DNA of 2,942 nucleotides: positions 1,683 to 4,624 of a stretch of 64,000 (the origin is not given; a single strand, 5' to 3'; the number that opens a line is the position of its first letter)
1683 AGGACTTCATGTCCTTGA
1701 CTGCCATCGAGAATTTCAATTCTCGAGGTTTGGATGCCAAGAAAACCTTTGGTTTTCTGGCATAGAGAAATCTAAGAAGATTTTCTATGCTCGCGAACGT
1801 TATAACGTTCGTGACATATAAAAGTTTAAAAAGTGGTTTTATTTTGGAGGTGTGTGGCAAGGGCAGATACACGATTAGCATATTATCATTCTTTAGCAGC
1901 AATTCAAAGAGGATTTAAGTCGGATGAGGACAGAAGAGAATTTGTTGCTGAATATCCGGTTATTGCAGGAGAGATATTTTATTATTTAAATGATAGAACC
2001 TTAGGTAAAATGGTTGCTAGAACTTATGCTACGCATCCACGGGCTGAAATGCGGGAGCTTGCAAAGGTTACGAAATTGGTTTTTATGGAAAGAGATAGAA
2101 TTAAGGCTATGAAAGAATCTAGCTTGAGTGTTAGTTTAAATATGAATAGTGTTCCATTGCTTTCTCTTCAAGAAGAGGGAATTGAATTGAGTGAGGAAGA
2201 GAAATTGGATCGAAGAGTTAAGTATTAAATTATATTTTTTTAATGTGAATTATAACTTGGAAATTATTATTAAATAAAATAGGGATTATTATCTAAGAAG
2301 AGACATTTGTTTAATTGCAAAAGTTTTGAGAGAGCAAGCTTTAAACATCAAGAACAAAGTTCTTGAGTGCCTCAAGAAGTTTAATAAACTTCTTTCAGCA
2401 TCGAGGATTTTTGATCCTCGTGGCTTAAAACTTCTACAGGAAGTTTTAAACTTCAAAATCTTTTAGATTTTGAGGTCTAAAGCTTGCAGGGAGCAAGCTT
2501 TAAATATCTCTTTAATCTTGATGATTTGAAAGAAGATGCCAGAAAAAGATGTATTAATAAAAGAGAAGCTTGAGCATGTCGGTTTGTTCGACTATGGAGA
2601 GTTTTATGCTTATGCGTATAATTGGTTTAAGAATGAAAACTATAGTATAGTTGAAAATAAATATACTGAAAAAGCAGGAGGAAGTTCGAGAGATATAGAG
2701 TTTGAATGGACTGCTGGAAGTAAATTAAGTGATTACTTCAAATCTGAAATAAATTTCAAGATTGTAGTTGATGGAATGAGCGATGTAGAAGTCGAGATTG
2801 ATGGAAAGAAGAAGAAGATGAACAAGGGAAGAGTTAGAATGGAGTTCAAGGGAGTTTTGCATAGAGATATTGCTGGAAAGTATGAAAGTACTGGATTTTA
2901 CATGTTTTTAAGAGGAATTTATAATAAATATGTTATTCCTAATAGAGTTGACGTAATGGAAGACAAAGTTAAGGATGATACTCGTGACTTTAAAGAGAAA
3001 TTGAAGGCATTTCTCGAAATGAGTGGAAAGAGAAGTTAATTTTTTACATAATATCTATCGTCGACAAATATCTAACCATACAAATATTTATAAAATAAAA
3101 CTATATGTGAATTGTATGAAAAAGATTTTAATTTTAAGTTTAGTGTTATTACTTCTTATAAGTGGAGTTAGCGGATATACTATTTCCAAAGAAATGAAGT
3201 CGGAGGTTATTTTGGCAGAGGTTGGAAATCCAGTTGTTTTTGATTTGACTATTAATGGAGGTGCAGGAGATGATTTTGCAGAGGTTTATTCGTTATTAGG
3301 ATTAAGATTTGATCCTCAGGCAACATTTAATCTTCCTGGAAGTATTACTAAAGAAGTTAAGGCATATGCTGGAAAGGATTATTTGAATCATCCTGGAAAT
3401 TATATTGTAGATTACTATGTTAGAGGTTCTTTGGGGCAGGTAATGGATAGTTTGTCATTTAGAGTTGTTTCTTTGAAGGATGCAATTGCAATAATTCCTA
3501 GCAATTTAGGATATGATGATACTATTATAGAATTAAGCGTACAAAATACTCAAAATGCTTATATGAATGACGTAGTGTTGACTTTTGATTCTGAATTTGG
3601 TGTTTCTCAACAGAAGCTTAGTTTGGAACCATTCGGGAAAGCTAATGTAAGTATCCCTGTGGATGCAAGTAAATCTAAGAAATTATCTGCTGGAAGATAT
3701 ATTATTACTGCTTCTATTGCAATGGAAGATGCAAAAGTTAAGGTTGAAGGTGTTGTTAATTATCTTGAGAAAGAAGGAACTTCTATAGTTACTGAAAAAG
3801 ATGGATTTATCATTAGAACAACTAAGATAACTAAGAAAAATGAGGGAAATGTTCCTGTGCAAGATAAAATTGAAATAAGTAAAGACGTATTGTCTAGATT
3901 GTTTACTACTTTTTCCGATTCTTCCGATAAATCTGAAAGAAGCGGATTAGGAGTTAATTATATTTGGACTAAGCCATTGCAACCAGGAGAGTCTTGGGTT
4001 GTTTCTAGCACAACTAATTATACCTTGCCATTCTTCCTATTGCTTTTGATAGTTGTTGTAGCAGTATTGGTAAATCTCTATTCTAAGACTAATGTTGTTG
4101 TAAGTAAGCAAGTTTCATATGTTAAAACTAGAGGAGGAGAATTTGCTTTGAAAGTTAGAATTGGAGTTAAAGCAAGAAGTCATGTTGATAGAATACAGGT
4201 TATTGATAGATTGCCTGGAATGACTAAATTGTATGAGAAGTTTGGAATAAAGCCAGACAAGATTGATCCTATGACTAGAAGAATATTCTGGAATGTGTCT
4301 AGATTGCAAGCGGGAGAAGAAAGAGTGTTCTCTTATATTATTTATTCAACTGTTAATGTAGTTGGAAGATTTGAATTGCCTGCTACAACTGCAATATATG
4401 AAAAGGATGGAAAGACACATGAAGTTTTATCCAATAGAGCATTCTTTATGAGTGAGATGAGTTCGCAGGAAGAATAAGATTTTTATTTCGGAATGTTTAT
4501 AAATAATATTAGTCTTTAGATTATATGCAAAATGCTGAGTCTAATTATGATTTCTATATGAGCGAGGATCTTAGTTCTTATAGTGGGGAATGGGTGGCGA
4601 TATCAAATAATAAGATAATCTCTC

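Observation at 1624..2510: Two arrays of consecutive perfect hairpins flanking ORF 1833..2228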

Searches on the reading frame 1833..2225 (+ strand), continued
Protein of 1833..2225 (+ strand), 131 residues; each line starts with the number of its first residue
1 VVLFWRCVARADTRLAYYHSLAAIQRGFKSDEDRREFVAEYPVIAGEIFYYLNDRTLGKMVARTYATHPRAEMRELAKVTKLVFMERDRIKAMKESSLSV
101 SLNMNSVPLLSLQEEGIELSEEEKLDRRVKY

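Call 83: search_protein_families(library=padloc, alignment_id=A2, max_evalue=0.1)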
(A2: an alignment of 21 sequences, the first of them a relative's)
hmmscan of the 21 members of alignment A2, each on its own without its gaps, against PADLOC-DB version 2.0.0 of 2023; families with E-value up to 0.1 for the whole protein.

A. member 1, P0001 (124 aa): 0 families

B. families by the number of members that match (of 21 scanned): 5 families
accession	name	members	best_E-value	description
PDLC04962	PDC-S22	1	0.011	-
PDLC02810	DpdA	1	0.015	DpdA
PDLC03682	HEase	1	0.015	homing endonuclease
PDLC04757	PDC-M64B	1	0.02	-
PDLC00399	SduA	1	0.057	DUF4263 domain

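Call 87: fold_search(model_id=the predicted structure, library=viral)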
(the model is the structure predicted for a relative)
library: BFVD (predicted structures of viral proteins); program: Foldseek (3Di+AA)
matches with E <= 10: 90; with E <= 0.001: 0
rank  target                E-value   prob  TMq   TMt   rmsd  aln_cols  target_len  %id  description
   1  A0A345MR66            8.5e-01  0.13  0.24  0.21  19.1       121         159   16  (no name in the UniProt tables at hand)
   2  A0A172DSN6            9.7e-01  0.21  0.32  0.20  17.8       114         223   15  Tegument protein UL51 [Canid alphaherpesvirus 1]
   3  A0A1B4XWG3            1.2e+00  0.09  0.24  0.15  17.8       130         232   16  Uncharacterized protein [Tenacibaculum phage pT24]
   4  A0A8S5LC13            1.6e+00  0.23  0.34  0.39  10.3        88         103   14  Uncharacterized protein [Siphoviridae sp. ctt5z12]
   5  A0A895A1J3            1.8e+00  0.20  0.36  0.41  11.7       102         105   12  (no name in the UniProt tables at hand)
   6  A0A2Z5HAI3            2.5e+00  0.11  0.28  0.31  15.8       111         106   12  Uncharacterized protein [Escherichia phage UB]
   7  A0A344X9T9            3.0e+00  0.10  0.31  0.31   9.0       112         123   15  E1B protein, small T-antigen [Egyptian fruit bat adenovirus]
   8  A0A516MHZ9            3.0e+00  0.05  0.20  0.26  11.8        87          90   22  (no name in the UniProt tables at hand)
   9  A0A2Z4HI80            3.2e+00  0.10  0.22  0.32   9.6        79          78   15  Uncharacterized protein [Hyposidra talaca nucleopolyhedrovirus]
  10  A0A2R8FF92            3.8e+00  0.08  0.23  0.36  10.1        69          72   20  F-box domain-containing protein [Brazilian cedratvirus IHUMI]
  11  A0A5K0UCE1            3.8e+00  0.06  0.24  0.19  13.2        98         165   20  Uncharacterized protein [Yasminevirus sp. GU-2018]
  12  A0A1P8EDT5            3.8e+00  0.06  0.27  0.18  15.5       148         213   11  Helicase (Fragment) [Deformed wing virus]
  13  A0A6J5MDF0            4.0e+00  0.06  0.24  0.06  13.9       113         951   14  Lysozyme [uncultured Caudovirales phage]
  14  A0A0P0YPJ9            4.6e+00  0.10  0.33  0.10   8.0       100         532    9  (no name in the UniProt tables at hand)
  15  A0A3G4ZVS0            4.6e+00  0.07  0.28  0.15   7.0        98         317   17  Uncharacterized protein [Edafosvirus sp.]
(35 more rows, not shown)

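Call 91: search_protein_families(library=ncbifam, proteins=[window:1854-2225:+], max_evalue=0.1)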
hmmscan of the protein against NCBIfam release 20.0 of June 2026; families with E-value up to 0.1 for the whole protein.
window:1854-2225:+ (124 aa): 0 families

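Call 92: search_protein_families(library=phrogs, proteins=[window:1854-2225:+], max_evalue=0.1)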
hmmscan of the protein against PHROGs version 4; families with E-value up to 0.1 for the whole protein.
window:1854-2225:+ (124 aa): 1 family
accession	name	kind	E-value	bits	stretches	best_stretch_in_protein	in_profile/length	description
phrog_23422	-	unknown function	0.063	13.7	1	25-79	52-108/278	-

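Call 95: list_cluster_members(proteins=[P0120, P0121, P0122, P0105, P0108])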
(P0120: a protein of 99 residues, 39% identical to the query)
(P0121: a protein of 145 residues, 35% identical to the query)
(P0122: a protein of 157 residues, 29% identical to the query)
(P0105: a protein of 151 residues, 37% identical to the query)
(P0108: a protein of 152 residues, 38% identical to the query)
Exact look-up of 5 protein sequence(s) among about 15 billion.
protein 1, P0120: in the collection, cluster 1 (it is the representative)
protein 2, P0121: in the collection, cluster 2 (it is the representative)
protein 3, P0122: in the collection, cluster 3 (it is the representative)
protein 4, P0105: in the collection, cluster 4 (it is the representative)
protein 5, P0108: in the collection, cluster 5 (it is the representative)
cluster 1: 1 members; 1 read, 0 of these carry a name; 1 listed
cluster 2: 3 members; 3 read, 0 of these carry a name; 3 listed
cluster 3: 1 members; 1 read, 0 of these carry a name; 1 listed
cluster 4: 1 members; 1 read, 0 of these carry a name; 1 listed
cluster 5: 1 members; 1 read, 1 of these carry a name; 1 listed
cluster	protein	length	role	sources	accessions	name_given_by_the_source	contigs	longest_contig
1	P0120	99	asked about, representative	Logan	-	-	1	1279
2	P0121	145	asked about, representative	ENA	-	-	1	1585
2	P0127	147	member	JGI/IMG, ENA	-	-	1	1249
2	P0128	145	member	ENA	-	-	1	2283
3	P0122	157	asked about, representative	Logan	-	-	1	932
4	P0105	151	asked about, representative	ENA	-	-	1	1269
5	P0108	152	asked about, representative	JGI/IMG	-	hypothetical protein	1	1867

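Call 96: find_encoding_contigs(protein=P0120, flank=2000, max_places=3)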
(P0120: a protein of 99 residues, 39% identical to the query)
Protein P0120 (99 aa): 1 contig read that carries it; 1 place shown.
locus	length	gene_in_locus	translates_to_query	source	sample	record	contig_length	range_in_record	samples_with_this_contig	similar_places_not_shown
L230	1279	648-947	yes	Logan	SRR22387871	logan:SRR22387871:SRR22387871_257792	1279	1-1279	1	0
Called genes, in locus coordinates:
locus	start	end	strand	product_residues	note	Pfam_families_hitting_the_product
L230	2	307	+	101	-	?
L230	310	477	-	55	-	-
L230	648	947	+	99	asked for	-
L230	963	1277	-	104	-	?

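Call 120: search_dna_similar(query=P0104, collection=plasmids, mode=protein, max_evalue=0.01, max_rows=8)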
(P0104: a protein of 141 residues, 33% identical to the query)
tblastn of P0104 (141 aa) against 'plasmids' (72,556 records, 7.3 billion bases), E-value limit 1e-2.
No match.

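Call 121: search_dna_similar(query=P0104, collection=phages, mode=protein, max_evalue=0.01, max_rows=8)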
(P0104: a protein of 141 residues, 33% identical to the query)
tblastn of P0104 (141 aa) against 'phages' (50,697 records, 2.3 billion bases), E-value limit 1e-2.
No match.

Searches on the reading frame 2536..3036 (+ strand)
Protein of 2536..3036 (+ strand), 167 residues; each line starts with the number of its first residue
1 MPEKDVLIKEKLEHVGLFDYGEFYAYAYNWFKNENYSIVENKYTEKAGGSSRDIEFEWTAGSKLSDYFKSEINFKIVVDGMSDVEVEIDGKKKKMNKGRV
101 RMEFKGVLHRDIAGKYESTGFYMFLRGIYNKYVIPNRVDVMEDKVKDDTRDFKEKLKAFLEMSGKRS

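Call 16: search_protein_families(library=pfam, proteins=[window:2536-3036:+], max_evalue=0.1)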
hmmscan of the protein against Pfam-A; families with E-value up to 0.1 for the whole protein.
window:2536-3036:+ (167 aa): 1 family
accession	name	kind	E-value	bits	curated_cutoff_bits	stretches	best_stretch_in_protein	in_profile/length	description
PF08758.17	Cadherin_pro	-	0.075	13.7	23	0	31-92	6-66/90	Cadherin prodomain like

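Call 21: find_homologous_proteins(query=window:2536-3036:+, max_evalue=0.001)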
Query window:2536-3036:+ (167 aa): 102 proteins with E <= 0.001 among 122 candidates.
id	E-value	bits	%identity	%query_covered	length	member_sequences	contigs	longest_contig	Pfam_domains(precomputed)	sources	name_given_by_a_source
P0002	1.8e-104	365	100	100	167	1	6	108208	-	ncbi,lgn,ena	ncbi:MAG: hypothetical protein AABX11_02540 [Nanoarchaeota archaeon]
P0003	4.3e-77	276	75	99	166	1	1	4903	-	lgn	-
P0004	4.2e-60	220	60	99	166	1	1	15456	-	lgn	-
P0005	5.8e-60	220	60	99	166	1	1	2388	-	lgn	-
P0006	3.2e-56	208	57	99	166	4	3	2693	-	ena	-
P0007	1.1e-55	206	58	99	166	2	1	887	-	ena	-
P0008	2.4e-55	205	60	99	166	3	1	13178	-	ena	-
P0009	2.8e-55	205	58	99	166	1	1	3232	-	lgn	-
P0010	4.7e-55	204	56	99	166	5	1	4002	-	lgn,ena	-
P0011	1.2e-54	203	58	99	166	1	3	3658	-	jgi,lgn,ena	jgi:hypothetical protein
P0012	9.3e-54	200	56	99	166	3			-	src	-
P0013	9.6e-54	200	55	99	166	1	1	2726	-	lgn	-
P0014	1.2e-53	199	58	100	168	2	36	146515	-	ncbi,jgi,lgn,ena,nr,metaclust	ncbi:hypothetical protein J4461_02300 [Candidatus Pacearchaeota archaeon]|nr:hypothetical protein [C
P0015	1.8e-53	199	57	100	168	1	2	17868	-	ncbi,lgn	-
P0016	2.1e-53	199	52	99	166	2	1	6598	-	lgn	-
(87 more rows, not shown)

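Call 23: find_related_loci(query=A1, collection=genome_contigs, flank=4000)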
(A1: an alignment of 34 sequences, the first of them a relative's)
Query A1 (167 aa) in genome_contigs; peptide patterns used: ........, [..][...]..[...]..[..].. (x = any residue, [..] = any of these).
449 stretches matched a pattern; 90 encode a relative of the query (tblastn E <= 1e-3); the best 80 are kept; 80 distinct loci.
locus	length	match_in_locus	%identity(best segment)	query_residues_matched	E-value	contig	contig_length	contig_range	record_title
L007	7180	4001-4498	56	1-166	6e-60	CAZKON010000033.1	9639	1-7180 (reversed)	MAG TPA_asm: Candidatus Woesearchaeota archaeon isolate SRP269290_co3_1061 genome assembly, contig: NODE_9246_length_963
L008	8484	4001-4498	53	1-166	4e-58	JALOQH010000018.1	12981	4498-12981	MAG: archaeon isolate Prado150 scaffold_15077, whole genome shotgun sequence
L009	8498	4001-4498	54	1-166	2e-57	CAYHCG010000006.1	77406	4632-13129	MAG TPA_asm: Candidatus Woesearchaeota archaeon isolate ERP119705_co10_239 genome assembly, contig: NODE_167_length_7740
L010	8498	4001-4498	52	1-166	5e-57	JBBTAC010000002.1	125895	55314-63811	MAG: Nanoarchaeota archaeon isolate H41-bin062_1 H41_bin062_1_000000000002, whole genome shotgun sequence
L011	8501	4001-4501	52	1-167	2e-57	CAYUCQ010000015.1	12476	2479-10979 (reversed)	MAG TPA_asm: Candidatus Woesearchaeota archaeon isolate SRP050083_co3_194 genome assembly, contig: NODE_4373_length_1247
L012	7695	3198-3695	53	1-166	6e-57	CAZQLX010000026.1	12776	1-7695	MAG TPA_asm: Candidatus Woesearchaeota archaeon isolate SRP269290_co4_197 genome assembly, contig: NODE_3510_length_1277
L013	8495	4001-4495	55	1-165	2e-56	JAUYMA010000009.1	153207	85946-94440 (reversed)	MAG: Nanoarchaeota archaeon isolate C24_metabat.bin.61 C24_k141_113497, whole genome shotgun sequence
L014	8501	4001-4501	54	1-166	2e-56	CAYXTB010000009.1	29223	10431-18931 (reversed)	MAG TPA_asm: Candidatus Woesearchaeota archaeon isolate SRP178908_co1_313 genome assembly, contig: NODE_916_length_29223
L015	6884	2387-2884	51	1-166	2e-55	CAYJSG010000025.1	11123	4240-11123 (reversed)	MAG TPA_asm: Candidatus Woesearchaeota archaeon isolate ERP125453_co1_184 genome assembly, contig: NODE_6745_length_1112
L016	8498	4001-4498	55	1-166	3e-55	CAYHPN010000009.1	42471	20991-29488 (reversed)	MAG TPA_asm: Candidatus Woesearchaeota archaeon isolate ERP119705_co14_220 genome assembly, contig: NODE_552_length_4247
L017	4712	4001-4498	53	1-166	6e-55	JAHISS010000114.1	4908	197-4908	MAG: Nanoarchaeota archaeon isolate MM_PC_MetaG.mb.185 MM_PC_MetaG.mb.185_k141_1569633, whole genome shotgun sequence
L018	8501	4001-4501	52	1-166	3e-55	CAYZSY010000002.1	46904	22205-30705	MAG TPA_asm: Candidatus Woesearchaeota archaeon isolate SRP050083_co3_204 genome assembly, contig: NODE_444_length_46904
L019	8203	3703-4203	50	1-167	2e-54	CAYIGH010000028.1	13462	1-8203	MAG TPA_asm: Candidatus Woesearchaeota archaeon isolate ERP119705_co24_289 genome assembly, contig: NODE_5848_length_134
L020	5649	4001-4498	52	1-166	7e-54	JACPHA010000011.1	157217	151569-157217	MAG: Candidatus Pacearchaeota archaeon isolate NC_groundwater_402_Ag_B-0.1um_34_21 GD18-4_B1_scaffold_865556, whole geno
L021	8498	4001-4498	49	1-166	8e-54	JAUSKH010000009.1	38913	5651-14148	MAG: Nanoarchaeota archaeon isolate E14_metabat.bin.43 E14_k141_954147, whole genome shotgun sequence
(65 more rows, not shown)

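Call 25: find_encoding_contigs(protein=P0003, flank=5000, max_places=4)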
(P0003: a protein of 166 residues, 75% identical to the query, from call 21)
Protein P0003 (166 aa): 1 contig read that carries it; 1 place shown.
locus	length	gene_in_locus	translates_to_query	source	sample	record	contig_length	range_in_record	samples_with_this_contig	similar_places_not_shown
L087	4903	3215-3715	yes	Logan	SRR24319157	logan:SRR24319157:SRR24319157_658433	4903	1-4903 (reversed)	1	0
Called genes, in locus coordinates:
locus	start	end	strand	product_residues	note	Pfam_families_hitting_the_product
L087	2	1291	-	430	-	?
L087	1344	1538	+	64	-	-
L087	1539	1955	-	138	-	PF01951:Archease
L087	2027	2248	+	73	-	-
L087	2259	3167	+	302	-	PF00413:Peptidase_M10, PF01400:Astacin (faint)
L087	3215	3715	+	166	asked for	-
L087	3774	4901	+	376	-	?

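Call 26: find_encoding_contigs(protein=P0004, flank=5000, max_places=4)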
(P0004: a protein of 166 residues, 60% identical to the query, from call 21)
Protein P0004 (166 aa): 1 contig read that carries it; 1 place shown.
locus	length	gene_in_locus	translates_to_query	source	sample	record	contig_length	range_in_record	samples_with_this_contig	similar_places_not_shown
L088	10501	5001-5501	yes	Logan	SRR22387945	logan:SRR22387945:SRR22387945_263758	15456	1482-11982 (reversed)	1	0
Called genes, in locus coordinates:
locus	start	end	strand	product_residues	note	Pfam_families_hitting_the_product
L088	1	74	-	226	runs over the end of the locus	-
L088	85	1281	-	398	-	-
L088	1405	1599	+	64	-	-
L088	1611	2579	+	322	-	-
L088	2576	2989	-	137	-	PF01951:Archease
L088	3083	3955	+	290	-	-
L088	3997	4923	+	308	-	PF00413:Peptidase_M10, PF01400:Astacin (faint)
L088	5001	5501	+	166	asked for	-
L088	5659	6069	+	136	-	-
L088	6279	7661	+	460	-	-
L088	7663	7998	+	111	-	-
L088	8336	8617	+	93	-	-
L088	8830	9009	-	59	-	-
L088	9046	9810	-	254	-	-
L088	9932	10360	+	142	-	-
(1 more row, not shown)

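Call 91: search_protein_families(library=ncbifam, proteins=[window:2536-3036:+], max_evalue=0.1)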
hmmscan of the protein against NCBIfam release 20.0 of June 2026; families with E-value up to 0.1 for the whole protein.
window:2536-3036:+ (167 aa): 0 families

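Call 92: search_protein_families(library=phrogs, proteins=[window:2536-3036:+], max_evalue=0.1)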
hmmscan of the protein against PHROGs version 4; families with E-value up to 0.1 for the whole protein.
window:2536-3036:+ (167 aa): 0 families

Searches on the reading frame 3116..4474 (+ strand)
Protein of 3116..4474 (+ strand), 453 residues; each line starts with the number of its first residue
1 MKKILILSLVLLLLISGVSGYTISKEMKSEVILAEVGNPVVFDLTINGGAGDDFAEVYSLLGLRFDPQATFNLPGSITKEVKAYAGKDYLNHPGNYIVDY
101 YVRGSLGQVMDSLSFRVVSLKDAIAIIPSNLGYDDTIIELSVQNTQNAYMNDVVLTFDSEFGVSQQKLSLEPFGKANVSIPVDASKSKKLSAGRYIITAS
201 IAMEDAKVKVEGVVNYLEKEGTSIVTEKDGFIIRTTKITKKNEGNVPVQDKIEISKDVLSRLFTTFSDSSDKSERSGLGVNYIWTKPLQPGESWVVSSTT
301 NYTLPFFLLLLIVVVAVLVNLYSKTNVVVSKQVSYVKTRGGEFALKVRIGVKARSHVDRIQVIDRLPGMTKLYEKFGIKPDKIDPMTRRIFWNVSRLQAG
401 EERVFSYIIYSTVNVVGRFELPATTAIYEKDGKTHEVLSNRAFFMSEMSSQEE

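Call 16: search_protein_families(library=pfam, proteins=[window:3116-4474:+], max_evalue=0.1)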
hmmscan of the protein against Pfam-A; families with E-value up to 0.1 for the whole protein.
window:3116-4474:+ (453 aa): 3 families
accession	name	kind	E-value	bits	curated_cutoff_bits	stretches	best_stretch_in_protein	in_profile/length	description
PF24904.1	RVE6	-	0.067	13.8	27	0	53-70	3-20/63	REVEILLE 6-like domain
PF09782.14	NDUF_B6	-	0.082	13.6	27.9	0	280-328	43-91/128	NADH:ubiquinone oxidoreductase, NDUFB6/B17 subunit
PF02518.31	HATPase_c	-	0.093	13.6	26.4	0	240-280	34-77/111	Histidine kinase-, DNA gyrase B-, and HSP90-like ATPase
